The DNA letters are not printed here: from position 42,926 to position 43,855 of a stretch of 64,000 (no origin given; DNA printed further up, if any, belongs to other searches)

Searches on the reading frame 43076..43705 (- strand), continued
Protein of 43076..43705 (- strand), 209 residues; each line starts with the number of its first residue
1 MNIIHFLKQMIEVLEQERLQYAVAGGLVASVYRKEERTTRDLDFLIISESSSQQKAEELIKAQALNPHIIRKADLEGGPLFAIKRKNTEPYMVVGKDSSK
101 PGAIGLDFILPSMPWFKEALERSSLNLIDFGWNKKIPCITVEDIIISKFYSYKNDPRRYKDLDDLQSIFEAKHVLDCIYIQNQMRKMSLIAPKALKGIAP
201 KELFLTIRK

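Call 40: search_protein_families(library=pfam, proteins=[L005:349-1134:-, L005:1131-1553:-, L005:1611-3197:-, L005:3291-4439:-, L005:4549-5493:-, L005:6453-7379:-, L005:7389-7820:-, L005:8001-8708:-, L005:8968-9366:-, L005:7968-8381:+], max_evalue=0.001)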
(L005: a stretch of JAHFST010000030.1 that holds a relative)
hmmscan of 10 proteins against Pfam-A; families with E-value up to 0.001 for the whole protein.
L005:349-1134:- (261 aa): 2 families
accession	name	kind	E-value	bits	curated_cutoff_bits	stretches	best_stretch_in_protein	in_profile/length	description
PF01569.27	PAP2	-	1.7e-13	50.9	27.2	1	159-237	47-127/130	PAP2 superfamily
PF14378.12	PAP2_3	-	0.00017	21.9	27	1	162-226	121-186/190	PAP2 superfamily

L005:1131-1553:- (140 aa): 1 family
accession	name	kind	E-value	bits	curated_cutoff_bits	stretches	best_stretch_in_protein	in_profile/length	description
PF02310.24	B12-binding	-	4.9e-26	91.4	32.1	1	12-125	2-117/121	B12 binding domain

L005:1611-3197:- (528 aa): 1 family
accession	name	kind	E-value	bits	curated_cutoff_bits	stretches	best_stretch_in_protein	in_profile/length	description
PF01642.28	MM_CoA_mutase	-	3.6e-221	735.6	22.1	1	7-520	2-512/512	Methylmalonyl-CoA mutase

L005:3291-4439:- (382 aa): 5 families
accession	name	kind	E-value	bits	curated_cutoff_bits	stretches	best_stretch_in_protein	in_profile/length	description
PF00441.29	Acyl-CoA_dh_1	-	4e-57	193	22.4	1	229-378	1-150/150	Acyl-CoA dehydrogenase, C-terminal domain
PF02771.21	Acyl-CoA_dh_N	-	9.1e-43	145.7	22.9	1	6-118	1-113/113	Acyl-CoA dehydrogenase, N-terminal domain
PF02770.24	Acyl-CoA_dh_M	-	4.6e-28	97.7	33.3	1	122-217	1-97/97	Acyl-CoA dehydrogenase, middle domain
PF08028.16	Acyl-CoA_dh_2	-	2.9e-26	92.8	22.7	1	244-366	1-133/134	Acyl-CoA dehydrogenase, C-terminal domain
PF22924.1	ACOX_C_alpha1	-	0.00097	19.4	27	0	305-376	96-167/169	Acyl-CoA oxidase, C-alpha1 domain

L005:4549-5493:- (314 aa): 2 families
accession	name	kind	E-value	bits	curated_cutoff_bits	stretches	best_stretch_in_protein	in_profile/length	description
PF00378.25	ECH_1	-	1e-70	238.4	27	1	64-313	2-250/251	Enoyl-CoA hydratase/isomerase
PF16113.10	ECH_2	-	1.3e-38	133.8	27.2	1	69-242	2-177/335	Enoyl-CoA hydratase/isomerase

L005:6453-7379:- (308 aa): 2 families
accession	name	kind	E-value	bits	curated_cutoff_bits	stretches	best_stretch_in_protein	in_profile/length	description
PF09414.15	RNA_ligase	-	1.8e-17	64.5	27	1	27-184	2-161/171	RNA ligase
PF09511.15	RNA_lig_T4_1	-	3.4e-05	24.2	28.3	1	20-187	38-211/227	RNA ligase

L005:7389-7820:- (143 aa): 1 family
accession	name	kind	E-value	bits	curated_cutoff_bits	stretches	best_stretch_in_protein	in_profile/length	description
PF02452.23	PemK_toxin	-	1.2e-08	35.5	23.1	1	41-140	3-108/109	PemK-like, MazF-like toxin of type II toxin-antitoxin system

L005:8001-8708:- (235 aa): 0 families

L005:8968-9366:- (132 aa): 0 families

L005:7968-8381:+ (137 aa): 0 families

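Call 63: search_protein_families(library=pfam, alignment_id=A4, max_evalue=0.00001)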
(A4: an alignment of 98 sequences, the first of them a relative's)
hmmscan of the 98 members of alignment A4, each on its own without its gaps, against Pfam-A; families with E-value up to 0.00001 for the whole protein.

A. member 1, L001:392-1462:- (356 aa): 1 family
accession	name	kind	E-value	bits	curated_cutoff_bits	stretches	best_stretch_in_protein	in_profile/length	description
PF06071.19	YchF-GTPase_C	-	5.1e-34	116.7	27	1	272-355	1-84/84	Protein of unknown function (DUF933)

B. families by the number of members that match (of 98 scanned): 101 families (the first 25 are shown)
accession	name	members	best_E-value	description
PF04321.23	RmlD_sub_bind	4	8.2e-93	RmlD substrate binding domain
PF01370.27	Epimerase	4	8.7e-55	NAD dependent epimerase/dehydratase family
PF16363.11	GDP_Man_Dehyd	3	4.2e-49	GDP-mannose 4,6 dehydratase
PF13635.12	DUF4143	3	6.9e-34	Domain of unknown function (DUF4143)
PF00700.27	Flagellin_C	3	1.5e-29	Bacterial flagellin C-terminal helical region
PF13173.12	AAA_14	3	1.9e-20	AAA domain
PF00669.25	Flagellin_N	2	3.6e-41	Bacterial flagellin N-terminal helical region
PF07719.23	TPR_2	2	1.4e-35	Tetratricopeptide repeat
PF01073.25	3Beta_HSD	2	1e-17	3-beta hydroxysteroid dehydrogenase/isomerase family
PF02498.22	Bro-N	2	4.7e-15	BRO family, N-terminal domain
PF02719.21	Polysacc_synt_2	2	8.1e-15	Polysaccharide biosynthesis protein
PF07993.18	NAD_binding_4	2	2.4e-12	Male sterility protein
PF02554.20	CstA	1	1.2e-249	Carbon starvation protein CstA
PF00773.25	RNB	1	3.7e-111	RNB domain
PF01795.25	Methyltransf_5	1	2.9e-88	MraW methylase family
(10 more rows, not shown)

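Call 64: search_protein_families(library=padloc, alignment_id=A4, max_evalue=0.00001)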
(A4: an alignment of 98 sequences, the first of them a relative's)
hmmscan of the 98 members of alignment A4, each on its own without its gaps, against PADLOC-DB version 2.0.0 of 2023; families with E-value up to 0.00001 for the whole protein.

A. member 1, L001:392-1462:- (356 aa): 0 families

B. families by the number of members that match (of 98 scanned): 66 families (the first 25 are shown)
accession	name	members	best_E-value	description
PDLC04790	PDC-S01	3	9.6e-57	-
PDLC04789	PDC-S01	3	2.4e-45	-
PDLC04787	PDC-S01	3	1.9e-38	-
PDLC04791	PDC-S01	3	1.1e-25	-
PDLC04788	PDC-S01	3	3.9e-21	-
PDLC04786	PDC-S01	3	1.3e-17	-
PDLC04792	PDC-S01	3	2.1e-11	-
PDLC04920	PDC-S13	2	3.3e-121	-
PDLC04841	PDC-S04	2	4.4e-17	-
PDLC02358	Old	1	2.5e-24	Old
PDLC02371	PycTIR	1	2.9e-23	-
PDLC00731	Effector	1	6e-23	TIR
PDLC04109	PD-T7-4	1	9.8e-15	-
PDLC02980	AriA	1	3.6e-14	-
PDLC02981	AriAB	1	1.5e-13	-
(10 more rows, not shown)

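Call 71: search_protein_families(library=phrogs, proteins=[window:43076-43705:-], max_evalue=0.01)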
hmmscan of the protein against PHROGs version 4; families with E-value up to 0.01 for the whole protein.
window:43076-43705:- (209 aa): 0 families

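Call 79: search_dna_similar(query=window:43076-43705:-, collection=plasmids, mode=protein, max_evalue=0.001, max_rows=15)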
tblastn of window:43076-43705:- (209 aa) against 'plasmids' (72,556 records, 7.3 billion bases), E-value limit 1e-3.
No match.

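Call 80: search_dna_similar(query=window:43076-43705:-, collection=phages, mode=protein, max_evalue=0.001, max_rows=10)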
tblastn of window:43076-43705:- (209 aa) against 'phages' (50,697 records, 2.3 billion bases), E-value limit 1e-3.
No match.
